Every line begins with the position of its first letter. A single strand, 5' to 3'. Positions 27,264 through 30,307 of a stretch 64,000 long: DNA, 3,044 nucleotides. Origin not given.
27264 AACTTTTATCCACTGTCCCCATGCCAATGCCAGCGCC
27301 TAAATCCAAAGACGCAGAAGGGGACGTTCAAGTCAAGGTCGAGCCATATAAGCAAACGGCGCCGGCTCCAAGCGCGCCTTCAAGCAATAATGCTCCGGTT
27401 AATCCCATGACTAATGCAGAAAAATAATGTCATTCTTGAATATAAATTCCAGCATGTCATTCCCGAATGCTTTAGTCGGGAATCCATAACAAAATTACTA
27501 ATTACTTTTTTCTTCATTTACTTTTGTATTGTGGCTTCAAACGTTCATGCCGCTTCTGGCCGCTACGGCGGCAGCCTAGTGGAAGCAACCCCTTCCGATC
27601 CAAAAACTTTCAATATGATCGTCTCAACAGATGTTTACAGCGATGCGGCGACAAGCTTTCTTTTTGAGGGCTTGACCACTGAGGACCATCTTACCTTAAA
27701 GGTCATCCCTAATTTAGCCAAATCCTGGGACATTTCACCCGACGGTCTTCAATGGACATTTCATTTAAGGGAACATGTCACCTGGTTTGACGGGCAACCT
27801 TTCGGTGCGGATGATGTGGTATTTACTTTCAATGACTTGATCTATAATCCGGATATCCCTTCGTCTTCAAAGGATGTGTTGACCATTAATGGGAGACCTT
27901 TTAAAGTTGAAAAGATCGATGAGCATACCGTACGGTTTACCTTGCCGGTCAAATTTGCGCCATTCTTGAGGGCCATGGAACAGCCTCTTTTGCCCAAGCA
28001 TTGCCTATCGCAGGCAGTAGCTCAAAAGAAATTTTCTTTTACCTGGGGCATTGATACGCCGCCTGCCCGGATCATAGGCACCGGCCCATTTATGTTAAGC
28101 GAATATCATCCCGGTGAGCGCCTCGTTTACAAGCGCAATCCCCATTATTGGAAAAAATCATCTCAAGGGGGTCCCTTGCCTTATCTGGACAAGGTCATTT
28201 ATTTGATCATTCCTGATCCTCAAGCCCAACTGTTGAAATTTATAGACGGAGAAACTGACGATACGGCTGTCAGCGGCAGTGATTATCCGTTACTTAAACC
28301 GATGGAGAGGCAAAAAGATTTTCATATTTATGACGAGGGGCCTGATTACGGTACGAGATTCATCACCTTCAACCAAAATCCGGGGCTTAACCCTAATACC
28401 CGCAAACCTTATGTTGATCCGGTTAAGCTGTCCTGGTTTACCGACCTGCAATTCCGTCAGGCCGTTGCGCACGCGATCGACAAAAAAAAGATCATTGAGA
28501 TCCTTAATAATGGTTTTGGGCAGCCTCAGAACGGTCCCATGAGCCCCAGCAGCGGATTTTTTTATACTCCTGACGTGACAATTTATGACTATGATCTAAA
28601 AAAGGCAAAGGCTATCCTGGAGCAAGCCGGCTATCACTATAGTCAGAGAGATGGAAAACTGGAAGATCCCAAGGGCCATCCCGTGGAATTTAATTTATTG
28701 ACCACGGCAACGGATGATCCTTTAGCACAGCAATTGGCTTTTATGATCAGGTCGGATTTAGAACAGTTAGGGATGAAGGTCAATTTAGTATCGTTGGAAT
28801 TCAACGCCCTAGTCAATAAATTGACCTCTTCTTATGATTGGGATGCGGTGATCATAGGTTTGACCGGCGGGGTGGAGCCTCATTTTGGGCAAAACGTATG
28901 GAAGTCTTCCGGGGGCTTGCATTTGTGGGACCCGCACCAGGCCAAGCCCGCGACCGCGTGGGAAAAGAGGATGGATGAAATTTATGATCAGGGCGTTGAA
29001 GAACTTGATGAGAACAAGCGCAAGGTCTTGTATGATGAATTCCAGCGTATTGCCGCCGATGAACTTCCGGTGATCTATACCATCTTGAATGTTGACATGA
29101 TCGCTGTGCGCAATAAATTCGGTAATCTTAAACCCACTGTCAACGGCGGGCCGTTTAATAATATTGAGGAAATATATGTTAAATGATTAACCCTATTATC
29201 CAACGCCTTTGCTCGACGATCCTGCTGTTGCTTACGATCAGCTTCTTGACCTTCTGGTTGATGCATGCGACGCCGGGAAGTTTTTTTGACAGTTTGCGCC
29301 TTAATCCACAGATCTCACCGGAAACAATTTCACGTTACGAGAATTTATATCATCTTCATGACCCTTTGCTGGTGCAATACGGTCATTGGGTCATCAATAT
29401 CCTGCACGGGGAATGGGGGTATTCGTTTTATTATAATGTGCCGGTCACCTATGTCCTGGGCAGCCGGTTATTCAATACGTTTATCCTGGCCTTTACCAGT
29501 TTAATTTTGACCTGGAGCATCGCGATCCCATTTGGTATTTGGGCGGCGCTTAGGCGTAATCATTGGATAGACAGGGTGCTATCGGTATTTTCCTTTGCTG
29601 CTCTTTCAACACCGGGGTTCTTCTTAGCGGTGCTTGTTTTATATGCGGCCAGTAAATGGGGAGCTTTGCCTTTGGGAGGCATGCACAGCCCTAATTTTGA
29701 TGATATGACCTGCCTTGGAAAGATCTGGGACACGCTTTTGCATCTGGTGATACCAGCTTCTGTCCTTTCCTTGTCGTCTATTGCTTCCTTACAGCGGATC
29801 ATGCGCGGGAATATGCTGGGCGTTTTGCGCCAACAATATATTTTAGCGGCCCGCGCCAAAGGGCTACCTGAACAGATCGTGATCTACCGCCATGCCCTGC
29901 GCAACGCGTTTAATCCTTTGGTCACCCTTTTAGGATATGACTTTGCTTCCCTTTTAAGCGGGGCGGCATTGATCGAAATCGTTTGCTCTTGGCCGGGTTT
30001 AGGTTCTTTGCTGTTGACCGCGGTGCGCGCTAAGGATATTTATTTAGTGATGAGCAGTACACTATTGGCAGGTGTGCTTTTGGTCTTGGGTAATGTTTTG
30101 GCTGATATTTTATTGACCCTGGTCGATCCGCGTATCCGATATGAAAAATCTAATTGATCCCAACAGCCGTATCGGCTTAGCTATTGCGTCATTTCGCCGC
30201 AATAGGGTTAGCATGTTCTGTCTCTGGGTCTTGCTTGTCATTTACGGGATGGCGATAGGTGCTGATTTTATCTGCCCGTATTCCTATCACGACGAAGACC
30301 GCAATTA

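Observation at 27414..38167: Opp/Dpp-type ABC importer operon with three paralogous, uncharacterised GT-C-like membrane proteins translationally coupled into it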

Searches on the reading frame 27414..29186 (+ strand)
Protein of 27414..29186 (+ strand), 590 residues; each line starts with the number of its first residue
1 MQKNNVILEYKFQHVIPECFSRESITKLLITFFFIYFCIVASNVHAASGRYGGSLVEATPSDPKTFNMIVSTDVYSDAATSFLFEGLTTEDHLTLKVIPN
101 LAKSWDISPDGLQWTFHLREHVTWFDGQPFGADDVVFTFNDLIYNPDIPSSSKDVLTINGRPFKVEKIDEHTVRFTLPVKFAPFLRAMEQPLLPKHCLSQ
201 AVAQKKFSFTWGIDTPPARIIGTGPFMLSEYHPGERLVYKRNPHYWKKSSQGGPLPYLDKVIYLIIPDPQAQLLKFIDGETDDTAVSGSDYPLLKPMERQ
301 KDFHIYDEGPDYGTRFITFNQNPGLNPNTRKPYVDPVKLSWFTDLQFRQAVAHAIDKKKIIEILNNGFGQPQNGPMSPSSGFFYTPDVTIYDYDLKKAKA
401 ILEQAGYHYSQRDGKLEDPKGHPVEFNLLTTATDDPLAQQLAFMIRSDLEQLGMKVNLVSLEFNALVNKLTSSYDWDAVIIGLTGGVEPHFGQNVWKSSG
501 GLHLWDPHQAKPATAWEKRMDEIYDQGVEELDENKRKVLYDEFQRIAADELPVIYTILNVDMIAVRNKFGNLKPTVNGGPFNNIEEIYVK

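Call 3: search_protein_families(library=pfam, proteins=[window:27414-29186:+], max_evalue=1)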
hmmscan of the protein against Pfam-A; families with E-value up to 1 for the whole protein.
window:27414-29186:+ (590 aa): 1 family
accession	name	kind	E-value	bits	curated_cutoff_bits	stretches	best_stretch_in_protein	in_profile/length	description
PF00496.27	SBP_bac_5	-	2.3e-87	294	32.4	1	96-489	1-352/368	Bacterial extracellular solute-binding proteins, family 5 Middle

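Call 4: search_protein_families(library=ncbifam, proteins=[window:27414-29186:+], max_evalue=1)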
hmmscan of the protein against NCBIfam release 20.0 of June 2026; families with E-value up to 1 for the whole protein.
window:27414-29186:+ (590 aa): 12 families
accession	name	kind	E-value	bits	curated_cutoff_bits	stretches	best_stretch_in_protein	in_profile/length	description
NF045467.1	Opp4A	equivalog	1.9e-54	184.9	650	1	50-585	32-552/556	oligopeptide ABC transporter substrate-binding protein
TIGR02294.1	nickel_nikA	equivalog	1.4e-49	169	393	1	79-568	31-481/501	nickel ABC transporter substrate-binding protein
NF043070.1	DppA_dipep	equivalog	1.1e-37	129.8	1005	1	47-557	23-504/535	dipeptide ABC transporter periplasmic-binding protein DppA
NF047575.1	opine_bind_CntA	exception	4.9e-32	111.2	800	1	26-551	10-497/535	staphylopine-dependent metal ABC transporter substrate-binding lipoprotein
NF045468.1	Opp5A_nikA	equivalog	3.5e-31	108.2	600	1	94-576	54-476/488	nickel ABC transporter substrate-binding protein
TIGR04028.1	SBP_KPN_01854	hypoth_equivalog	4.5e-26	91.5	468.5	2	87-268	34-212/509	TIGR04028 family ABC transporter substrate-binding protein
NF011689.0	PRK15109.1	equivalog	2.9e-25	88.9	560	1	65-568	46-519/547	ABC transporter substrate-binding protein SapA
NF011942.0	PRK15413.1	equivalog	4.6e-23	81.7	594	1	41-559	16-483/512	glutathione ABC transporter substrate-binding protein GsiB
NF011684.0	PRK15104.1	equivalog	6.3e-18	64.8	947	1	76-284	62-270/543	oligopeptide ABC transporter substrate-binding protein OppA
NF007287.0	PRK09755.1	equivalog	4.9e-10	38.8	1098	1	61-151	41-129/535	ABC transporter substrate-binding protein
NF043077.1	MMSYN1_0169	equivalog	3.7e-05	22.4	650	2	97-126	81-110/896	oligopeptide ABC transporter substrate-binding protein OppA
NF010149.0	PRK13626.1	equivalog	0.0085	14.8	476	1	83-146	150-212/552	HTH-type transcriptional regulator SgrR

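Call 49: search_solved_structures(query=window:27414-29186:+, max_evalue=1e-10)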
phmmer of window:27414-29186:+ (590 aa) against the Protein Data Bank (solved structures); distinct sequences matched with E-value up to 1e-10: 80 (the best 60 are shown).
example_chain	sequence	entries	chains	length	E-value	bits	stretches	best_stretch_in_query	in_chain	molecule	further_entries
7veq_A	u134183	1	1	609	2.5e-39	138.7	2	224-558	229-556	SPH1118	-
7ver_A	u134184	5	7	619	2.7e-39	138.6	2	224-558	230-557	SPH1118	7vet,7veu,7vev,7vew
5ipw_A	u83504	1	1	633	3.4e-34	121.7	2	237-489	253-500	Oligopeptide ABC transporter, periplasmic oligopeptide-binding protein, putative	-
8z1y_F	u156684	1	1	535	4.1e-34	121.5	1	49-555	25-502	Dipeptide-binding protein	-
8z1z_F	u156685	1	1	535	4.7e-34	121.3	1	49-555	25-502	Dipeptide-binding protein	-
5isu_A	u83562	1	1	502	1.6e-33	119.5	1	48-575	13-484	Lmo0135 protein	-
1dpp_A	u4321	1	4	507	2.3e-33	119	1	55-555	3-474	DIPEPTIDE BINDING PROTEIN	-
1dpe_A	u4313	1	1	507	3.7e-33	118.3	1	55-555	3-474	DIPEPTIDE-BINDING PROTEIN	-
1xoc_A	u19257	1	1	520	1.9e-32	116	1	46-487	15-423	Oligopeptide-binding protein appA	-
4oet_A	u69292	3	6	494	2.6e-32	115.5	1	71-567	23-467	Putative peptide ABC-transport system periplasmic peptide-binding protein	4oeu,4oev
6ofq_A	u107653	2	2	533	1e-31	113.6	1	49-409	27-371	Heme-binding protein A / AI-2 binding protein A | Heme-binding protein A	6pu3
6epy_A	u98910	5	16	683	1.8e-31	112.8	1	93-572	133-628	Periplasmic alpha-galactoside-binding protein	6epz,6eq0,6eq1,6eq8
5f1q_A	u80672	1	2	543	1.9e-31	112.6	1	51-555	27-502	Periplasmic dipeptide transport protein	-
8upi_A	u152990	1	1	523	2.9e-31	112.1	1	49-408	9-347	Peptide ABC transporter substrate-binding protein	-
2noo_A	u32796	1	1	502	1.2e-30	110.1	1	81-584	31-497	Nickel-binding periplasmic protein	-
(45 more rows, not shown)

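Call 78: search_solved_structures(query=window:27414-29186:+, max_evalue=1e-33, show_alignments=5)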
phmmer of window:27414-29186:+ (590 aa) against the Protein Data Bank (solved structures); distinct sequences matched with E-value up to 1e-33: 5.
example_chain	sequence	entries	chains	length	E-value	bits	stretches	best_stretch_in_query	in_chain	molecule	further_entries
7veq_A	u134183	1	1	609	2.5e-39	138.7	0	224-558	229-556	SPH1118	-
7ver_A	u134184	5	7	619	2.7e-39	138.6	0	224-558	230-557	SPH1118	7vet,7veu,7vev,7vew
5ipw_A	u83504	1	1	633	3.4e-34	121.7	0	237-489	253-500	Oligopeptide ABC transporter, periplasmic oligopeptide-binding protein, putative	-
8z1y_F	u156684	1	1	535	4.1e-34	121.5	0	49-555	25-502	Dipeptide-binding protein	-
8z1z_F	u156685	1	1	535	4.7e-34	121.3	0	49-555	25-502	Dipeptide-binding protein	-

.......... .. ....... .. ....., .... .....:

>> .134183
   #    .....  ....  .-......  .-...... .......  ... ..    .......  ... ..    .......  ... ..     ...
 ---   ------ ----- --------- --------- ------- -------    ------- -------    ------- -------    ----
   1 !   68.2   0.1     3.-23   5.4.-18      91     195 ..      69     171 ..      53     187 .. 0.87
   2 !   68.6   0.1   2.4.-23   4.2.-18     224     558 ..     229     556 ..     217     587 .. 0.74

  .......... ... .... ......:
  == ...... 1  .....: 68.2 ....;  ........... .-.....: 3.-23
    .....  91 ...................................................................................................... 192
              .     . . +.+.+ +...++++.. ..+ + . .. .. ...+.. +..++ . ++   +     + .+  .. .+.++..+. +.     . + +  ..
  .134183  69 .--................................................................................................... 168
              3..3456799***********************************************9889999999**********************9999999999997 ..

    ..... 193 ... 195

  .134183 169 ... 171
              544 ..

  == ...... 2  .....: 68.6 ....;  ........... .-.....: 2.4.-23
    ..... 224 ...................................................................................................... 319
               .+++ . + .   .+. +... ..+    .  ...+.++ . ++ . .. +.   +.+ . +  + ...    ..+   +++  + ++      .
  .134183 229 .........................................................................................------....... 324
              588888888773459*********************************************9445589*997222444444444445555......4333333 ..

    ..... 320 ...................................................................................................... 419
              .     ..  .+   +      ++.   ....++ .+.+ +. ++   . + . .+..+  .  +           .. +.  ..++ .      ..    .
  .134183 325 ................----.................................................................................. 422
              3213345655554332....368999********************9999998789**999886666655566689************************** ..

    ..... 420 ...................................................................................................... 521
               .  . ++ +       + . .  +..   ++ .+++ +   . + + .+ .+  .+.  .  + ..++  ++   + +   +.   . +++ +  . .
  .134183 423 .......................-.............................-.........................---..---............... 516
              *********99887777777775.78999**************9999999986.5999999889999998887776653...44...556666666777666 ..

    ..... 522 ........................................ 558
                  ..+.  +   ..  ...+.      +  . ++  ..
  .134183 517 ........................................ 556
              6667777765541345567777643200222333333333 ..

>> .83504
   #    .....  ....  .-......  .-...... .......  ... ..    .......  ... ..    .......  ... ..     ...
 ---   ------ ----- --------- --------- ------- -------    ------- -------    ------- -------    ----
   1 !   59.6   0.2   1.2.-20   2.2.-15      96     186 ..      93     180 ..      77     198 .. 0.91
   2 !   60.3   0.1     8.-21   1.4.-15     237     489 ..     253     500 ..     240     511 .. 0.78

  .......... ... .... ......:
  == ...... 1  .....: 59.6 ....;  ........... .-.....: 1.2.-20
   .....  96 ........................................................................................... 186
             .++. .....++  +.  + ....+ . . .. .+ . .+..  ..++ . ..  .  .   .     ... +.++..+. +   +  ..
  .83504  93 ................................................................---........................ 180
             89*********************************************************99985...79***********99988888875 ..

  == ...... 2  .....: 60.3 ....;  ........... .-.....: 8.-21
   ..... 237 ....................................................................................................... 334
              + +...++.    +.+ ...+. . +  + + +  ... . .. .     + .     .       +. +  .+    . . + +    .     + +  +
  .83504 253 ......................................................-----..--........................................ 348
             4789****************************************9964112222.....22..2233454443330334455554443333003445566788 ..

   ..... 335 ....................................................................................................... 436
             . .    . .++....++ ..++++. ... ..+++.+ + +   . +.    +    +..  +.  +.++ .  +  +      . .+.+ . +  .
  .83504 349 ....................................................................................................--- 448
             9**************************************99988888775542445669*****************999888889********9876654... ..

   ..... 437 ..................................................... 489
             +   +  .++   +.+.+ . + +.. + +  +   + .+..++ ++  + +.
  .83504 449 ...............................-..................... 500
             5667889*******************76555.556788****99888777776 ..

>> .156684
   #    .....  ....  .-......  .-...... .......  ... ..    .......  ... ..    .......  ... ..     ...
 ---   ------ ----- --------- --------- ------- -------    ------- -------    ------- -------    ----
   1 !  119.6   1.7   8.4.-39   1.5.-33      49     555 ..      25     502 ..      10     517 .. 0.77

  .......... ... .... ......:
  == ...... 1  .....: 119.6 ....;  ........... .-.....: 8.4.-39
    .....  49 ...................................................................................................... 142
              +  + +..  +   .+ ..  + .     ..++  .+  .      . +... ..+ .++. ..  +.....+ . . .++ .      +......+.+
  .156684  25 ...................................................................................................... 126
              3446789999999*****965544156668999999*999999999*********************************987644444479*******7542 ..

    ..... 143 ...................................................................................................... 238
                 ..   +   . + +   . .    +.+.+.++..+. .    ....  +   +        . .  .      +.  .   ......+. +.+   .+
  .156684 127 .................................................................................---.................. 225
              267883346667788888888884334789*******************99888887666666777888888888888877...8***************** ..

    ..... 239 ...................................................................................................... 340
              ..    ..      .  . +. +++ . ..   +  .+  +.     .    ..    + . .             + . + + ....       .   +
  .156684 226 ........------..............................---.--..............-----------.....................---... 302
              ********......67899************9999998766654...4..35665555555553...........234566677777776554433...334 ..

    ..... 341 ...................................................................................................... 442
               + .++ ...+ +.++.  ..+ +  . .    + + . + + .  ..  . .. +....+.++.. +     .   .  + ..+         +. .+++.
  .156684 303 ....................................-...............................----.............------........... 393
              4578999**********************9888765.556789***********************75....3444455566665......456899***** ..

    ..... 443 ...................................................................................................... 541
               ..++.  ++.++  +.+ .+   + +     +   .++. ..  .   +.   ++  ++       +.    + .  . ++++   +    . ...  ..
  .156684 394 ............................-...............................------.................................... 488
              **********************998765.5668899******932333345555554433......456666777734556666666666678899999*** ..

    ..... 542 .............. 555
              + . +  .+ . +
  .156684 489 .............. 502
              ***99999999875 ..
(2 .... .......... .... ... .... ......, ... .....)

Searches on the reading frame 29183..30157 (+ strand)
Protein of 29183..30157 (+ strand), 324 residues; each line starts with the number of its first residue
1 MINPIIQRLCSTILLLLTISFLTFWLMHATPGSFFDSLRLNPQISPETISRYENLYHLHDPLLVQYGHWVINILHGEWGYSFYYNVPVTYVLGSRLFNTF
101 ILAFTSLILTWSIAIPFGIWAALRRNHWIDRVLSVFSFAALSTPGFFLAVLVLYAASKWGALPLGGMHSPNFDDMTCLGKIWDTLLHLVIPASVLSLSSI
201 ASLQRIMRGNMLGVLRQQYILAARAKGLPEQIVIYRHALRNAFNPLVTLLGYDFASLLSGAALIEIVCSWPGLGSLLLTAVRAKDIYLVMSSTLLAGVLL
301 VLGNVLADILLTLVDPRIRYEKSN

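Call 3: search_protein_families(library=pfam, proteins=[window:29183-30157:+], max_evalue=1)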
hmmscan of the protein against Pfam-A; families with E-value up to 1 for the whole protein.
window:29183-30157:+ (324 aa): 3 families
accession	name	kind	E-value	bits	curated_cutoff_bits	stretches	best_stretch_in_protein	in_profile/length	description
PF00528.27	BPD_transp_1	-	5e-39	134.4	26.4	1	114-319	1-183/184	Binding-protein-dependent transport system inner membrane component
PF19300.4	BPD_transp_1_N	-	2.4e-08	34.6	23.8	1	1-77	1-76/114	Binding-prot-dependent transport system membrane comp, N-term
PF10825.13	DUF2752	-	0.32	11.6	27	1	70-92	20-42/49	Protein of unknown function (DUF2752)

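Call 4: search_protein_families(library=ncbifam, proteins=[window:29183-30157:+], max_evalue=1)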
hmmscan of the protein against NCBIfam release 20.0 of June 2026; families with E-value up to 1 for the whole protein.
window:29183-30157:+ (324 aa): 23 families
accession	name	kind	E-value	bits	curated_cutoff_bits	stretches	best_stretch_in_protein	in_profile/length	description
NF045470.1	Opp2B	equivalog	1.3e-76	257.7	350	1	8-319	1-300/300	nickel ABC transporter permease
NF045472.1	Opp4B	equivalog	3.7e-76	256.5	450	1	1-319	1-319/319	oligopeptide ABC transporter permease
NF045469.1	Opp1B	equivalog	3.3e-63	214.1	380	1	1-319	1-307/307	nickel/cobalt ABC transporter permease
NF045471.1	Opp3B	equivalog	7.8e-62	209.4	480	1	3-321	3-305/308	oligopeptide ABC transporter permease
TIGR02789.1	nickel_nikB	equivalog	1.8e-59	201.7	447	1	1-320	1-308/314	nickel ABC transporter permease subunit NikB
NF007008.0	PRK09471.1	equivalog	1.6e-54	185.4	388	1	1-320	1-306/306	oligopeptide ABC transporter permease OppB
NF007677.0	PRK10352.1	equivalog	9.6e-52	176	433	1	1-322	1-310/314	nickel ABC transporter permease subunit NikB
NF011661.0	PRK15081.1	equivalog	9e-49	166.6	463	1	1-320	1-305/306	glutathione ABC transporter permease GsiC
NF008161.0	PRK10914.1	equivalog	2.6e-48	164.9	590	1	1-322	1-339/339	dipeptide ABC transporter permease DppB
NF011712.0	PRK15133.1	subfamily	4.1e-37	128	445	1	43-322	80-363/364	microcin C ABC transporter permease YejB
NF011690.0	PRK15110.1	equivalog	8.6e-34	117.4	432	2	181-316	176-311/321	putrescine export ABC transporter permease SapB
NF043081.1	MMSYN1_0165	equivalog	7.1e-29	101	350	1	86-321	165-387/388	oligopeptide ABC transporter permease OppB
NF045474.1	Opp2C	equivalog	4.5e-09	36.3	300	2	195-258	109-172/236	nickel transporter permease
NF045476.1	Opp4C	equivalog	2.1e-07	30.5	350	1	187-258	139-210/278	oligopeptide ABC transporter permease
NF045475.1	Opp3C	equivalog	3.7e-07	29.6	450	1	195-319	197-328/328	oligopeptide ABC transporter permease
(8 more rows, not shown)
